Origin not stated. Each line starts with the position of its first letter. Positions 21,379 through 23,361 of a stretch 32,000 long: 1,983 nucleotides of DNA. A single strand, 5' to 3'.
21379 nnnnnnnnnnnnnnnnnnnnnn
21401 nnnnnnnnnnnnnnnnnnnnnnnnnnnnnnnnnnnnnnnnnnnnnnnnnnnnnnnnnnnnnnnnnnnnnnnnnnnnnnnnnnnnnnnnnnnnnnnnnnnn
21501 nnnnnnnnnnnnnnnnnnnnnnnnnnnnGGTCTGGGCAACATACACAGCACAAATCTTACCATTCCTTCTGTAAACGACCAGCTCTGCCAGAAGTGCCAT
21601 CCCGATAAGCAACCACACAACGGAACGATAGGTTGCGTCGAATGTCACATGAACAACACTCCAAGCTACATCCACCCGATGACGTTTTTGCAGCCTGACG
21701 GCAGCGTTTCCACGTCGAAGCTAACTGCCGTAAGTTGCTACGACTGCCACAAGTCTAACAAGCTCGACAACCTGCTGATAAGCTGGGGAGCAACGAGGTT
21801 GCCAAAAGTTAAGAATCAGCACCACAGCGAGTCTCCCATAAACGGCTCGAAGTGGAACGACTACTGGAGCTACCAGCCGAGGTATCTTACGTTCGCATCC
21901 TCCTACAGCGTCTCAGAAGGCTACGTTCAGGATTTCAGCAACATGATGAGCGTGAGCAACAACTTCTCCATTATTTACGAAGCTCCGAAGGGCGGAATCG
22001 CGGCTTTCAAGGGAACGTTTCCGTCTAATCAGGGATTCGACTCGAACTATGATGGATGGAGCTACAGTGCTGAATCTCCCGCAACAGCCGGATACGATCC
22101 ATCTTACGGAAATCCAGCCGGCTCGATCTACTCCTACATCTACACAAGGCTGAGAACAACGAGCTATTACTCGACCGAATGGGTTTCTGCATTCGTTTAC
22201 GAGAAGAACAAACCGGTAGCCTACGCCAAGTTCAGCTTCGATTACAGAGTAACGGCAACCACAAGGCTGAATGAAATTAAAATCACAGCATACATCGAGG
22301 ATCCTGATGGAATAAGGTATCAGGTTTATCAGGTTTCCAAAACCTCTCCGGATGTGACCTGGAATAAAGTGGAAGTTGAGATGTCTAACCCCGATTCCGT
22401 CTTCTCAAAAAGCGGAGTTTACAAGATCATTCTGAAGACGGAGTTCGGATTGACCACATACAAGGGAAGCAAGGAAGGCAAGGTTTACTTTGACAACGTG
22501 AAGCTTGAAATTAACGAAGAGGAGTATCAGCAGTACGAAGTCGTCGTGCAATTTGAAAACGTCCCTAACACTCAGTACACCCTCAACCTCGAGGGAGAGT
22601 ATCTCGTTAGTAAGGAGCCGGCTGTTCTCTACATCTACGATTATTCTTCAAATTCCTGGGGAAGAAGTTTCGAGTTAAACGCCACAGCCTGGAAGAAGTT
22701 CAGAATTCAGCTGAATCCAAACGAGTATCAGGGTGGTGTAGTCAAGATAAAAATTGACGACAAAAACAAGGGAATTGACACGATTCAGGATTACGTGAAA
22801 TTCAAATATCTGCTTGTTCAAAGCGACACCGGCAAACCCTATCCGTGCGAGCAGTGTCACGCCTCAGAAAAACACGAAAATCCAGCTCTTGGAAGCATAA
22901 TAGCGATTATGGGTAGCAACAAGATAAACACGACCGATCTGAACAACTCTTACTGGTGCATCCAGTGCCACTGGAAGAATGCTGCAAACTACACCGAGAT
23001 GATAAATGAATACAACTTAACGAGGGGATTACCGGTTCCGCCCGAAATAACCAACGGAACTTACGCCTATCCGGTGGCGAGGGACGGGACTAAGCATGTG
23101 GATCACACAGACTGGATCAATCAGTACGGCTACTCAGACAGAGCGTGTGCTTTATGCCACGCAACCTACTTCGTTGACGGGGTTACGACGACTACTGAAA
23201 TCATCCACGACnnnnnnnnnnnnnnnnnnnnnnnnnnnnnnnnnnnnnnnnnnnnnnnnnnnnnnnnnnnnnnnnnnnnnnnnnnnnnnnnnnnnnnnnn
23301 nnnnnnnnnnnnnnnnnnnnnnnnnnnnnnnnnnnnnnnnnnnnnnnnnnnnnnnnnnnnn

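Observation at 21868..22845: A ~326-aa Cys-free jelly-roll region inserted inside a haem module of giant cytochrome 3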

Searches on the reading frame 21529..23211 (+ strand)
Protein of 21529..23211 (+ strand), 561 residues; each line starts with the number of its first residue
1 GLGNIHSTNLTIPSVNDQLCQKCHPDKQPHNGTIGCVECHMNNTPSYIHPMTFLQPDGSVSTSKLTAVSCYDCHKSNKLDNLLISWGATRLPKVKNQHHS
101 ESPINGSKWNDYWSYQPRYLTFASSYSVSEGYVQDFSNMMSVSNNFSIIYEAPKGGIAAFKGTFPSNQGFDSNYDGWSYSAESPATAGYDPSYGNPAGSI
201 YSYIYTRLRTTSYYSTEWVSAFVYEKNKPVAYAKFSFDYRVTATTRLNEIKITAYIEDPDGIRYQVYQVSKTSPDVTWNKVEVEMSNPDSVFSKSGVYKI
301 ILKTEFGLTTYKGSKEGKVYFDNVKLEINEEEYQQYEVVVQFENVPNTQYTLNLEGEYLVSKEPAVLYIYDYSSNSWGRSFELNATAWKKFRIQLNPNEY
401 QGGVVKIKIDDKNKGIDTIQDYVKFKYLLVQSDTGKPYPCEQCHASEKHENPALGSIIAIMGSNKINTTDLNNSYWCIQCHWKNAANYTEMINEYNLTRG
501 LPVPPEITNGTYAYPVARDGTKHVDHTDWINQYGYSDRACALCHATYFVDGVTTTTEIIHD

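Call 57: predict_structure(alignment_id=A4)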
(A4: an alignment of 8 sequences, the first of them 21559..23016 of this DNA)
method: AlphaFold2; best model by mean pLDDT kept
length: 486 residues; sequences in the alignment: 8
mean_pLDDT: 58.3   pTM: 0.43
mean pLDDT of the five models: 58.3, 58.3, 56.1, 56.0, 44.3
residues with pLDDT >= 90: 89; 70-90: 96; 50-70: 75; < 50: 226
segments of 3 or more residues with pLDDT < 50: 1-4, 25-147, 159-162, 347-352, 375-379, 405-486
pLDDT, mean of each block of 10 residues (from residue 1): 52 57 49 32 30 27 38 40 25 26 32 35 34 39 48 62 70 92 82 88 92 82 88 93 96 95 93 85 90 93 90 85 57 59 51 68 84 54 72 73 48 38 33 28 25 26 31 31 32
secondary structure, 60 per line:
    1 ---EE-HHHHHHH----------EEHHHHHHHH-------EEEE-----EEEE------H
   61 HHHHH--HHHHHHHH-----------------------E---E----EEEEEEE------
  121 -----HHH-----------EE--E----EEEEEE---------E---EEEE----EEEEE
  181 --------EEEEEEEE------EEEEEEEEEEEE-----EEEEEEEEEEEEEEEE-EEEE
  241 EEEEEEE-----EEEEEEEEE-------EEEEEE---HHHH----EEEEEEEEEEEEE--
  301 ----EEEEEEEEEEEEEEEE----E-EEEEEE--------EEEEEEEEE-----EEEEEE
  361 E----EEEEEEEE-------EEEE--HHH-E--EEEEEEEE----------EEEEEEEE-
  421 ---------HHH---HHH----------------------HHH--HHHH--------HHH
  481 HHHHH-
elements in order: H7-13 H26-33 E41-44 E50-53 H60-65 H68-75 E108-114 E149-154 E168-171 E176-180 E189-196 E203-214 E220-235 E237-247 E253-261 E269-274 H278-281 E286-298 E305-320 E327-332 E341-349 E355-361 E366-373 E381-384 E394-401 E412-419 H466-469 H478-485

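Call 66: find_related_loci(query=A4, collection=genome_contigs, flank=1500)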
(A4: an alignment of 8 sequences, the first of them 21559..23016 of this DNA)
Query A4 (486 aa) in genome_contigs; peptide patterns used: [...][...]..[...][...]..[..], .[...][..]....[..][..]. (x = any residue, [..] = any of these).
109 stretches matched a pattern; 56 encode a relative of the query (tblastn E <= 1e-3); 53 distinct loci.
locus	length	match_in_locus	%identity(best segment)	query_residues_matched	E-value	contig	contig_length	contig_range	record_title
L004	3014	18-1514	31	10-486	6e-66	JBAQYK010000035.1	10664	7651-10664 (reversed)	MAG: Candidatus Methanoperedens sp. isolate MFD12011_ilm_asm_bin3 k127_87278, whole genome shotgun sequence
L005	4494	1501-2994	31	4-473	1e-64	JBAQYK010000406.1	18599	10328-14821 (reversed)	MAG: Candidatus Methanoperedens sp. isolate MFD12011_ilm_asm_bin3 k127_126584, whole genome shotgun sequence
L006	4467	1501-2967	32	20-486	2e-61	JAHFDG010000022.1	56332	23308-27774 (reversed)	MAG: Candidatus Methanoperedens sp. isolate nzgw24 NODE_442_length_56333_cov_11.737992, whole genome shotgun sequence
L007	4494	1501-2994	31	10-485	8e-61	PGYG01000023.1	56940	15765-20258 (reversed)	MAG: Candidatus Methanoperedenaceae archaeon HGW-Methanoperedenaceae-1 08E140C01_10kDa_scaffold_1092, whole genome shotg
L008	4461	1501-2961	30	10-482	2e-59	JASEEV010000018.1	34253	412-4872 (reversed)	MAG: Methanocellales archaeon isolate Yes46-07 NODE_18_length_34253_cov_59.782268, whole genome shotgun sequence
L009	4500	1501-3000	31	8-485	4e-59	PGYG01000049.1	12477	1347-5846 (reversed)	MAG: Candidatus Methanoperedenaceae archaeon HGW-Methanoperedenaceae-1 08E140C01_10kDa_scaffold_1850, whole genome shotg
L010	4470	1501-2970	31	20-486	4e-52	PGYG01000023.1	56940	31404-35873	MAG: Candidatus Methanoperedenaceae archaeon HGW-Methanoperedenaceae-1 08E140C01_10kDa_scaffold_1092, whole genome shotg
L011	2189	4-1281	28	76-485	6e-39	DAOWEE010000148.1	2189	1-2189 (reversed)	MAG TPA_asm: Methanosarcinales archaeon isolate CSMAG_1931 CSMAG_1931_k141_4026025_length_2189_cov_11.1318, whole genome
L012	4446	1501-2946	31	20-485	2e-65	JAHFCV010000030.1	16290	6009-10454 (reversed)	MAG: Candidatus Methanoperedens sp. isolate nzgw23 NODE_3417_length_16291_cov_5.130056, whole genome shotgun sequence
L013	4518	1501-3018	33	7-486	1e-67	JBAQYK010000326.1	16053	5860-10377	MAG: Candidatus Methanoperedens sp. isolate MFD12011_ilm_asm_bin3 k127_38841, whole genome shotgun sequence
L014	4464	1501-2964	33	13-485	6e-63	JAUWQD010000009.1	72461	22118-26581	MAG: Methanosarcinaceae archaeon isolate CSMAG_2493 CSMAG_2493_k141_356895_length_72461_cov_21.9837, whole genome shotgu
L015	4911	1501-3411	42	7-485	6e-29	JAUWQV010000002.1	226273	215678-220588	MAG: Methanocellales archaeon isolate CSMAG_2511 CSMAG_2511_k141_1094102_length_226273_cov_25.9976, whole genome shotgun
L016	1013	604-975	46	1-120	6e-28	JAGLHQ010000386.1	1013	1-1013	MAG: Planctomycetota bacterium isolate RS_10_9 ROV157_10.bin.9.fa_386, whole genome shotgun sequence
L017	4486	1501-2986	29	20-485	1e-45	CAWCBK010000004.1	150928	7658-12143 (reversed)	MAG: Euryarchaeota archaeon isolate MFD03899.bin.2.188 genome assembly, contig: contig_21561, whole genome shotgun seque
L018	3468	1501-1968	45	3-485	9e-21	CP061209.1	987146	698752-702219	MAG: Methanosarcinales archaeon isolate Met33H chromosome, complete genome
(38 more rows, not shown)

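Call 78: search_protein_families(library=pfam, proteins=[window:21529-23211:+], max_evalue=0.1)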
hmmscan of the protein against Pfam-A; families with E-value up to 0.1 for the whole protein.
window:21529-23211:+ (561 aa): 4 families
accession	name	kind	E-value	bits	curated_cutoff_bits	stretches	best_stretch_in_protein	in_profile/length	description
PF02085.21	Cytochrom_CIII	-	1.5e-05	25.7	22.9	1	19-78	32-86/101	Class III cytochrome C family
PF14522.11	Cytochrome_C7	-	4.3e-05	23.7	24.8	1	436-487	12-54/67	Cytochrome c7 and related cytochrome c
PF14537.11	Cytochrom_c3_2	-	0.0036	18.2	25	1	18-78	7-68/79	Cytochrome c3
PF21563.3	Mcp40H-20_sensor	-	0.068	13.9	27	0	5-34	76-105/112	Methyl-accepting chemotaxis sensory transducer, class 40H, sensor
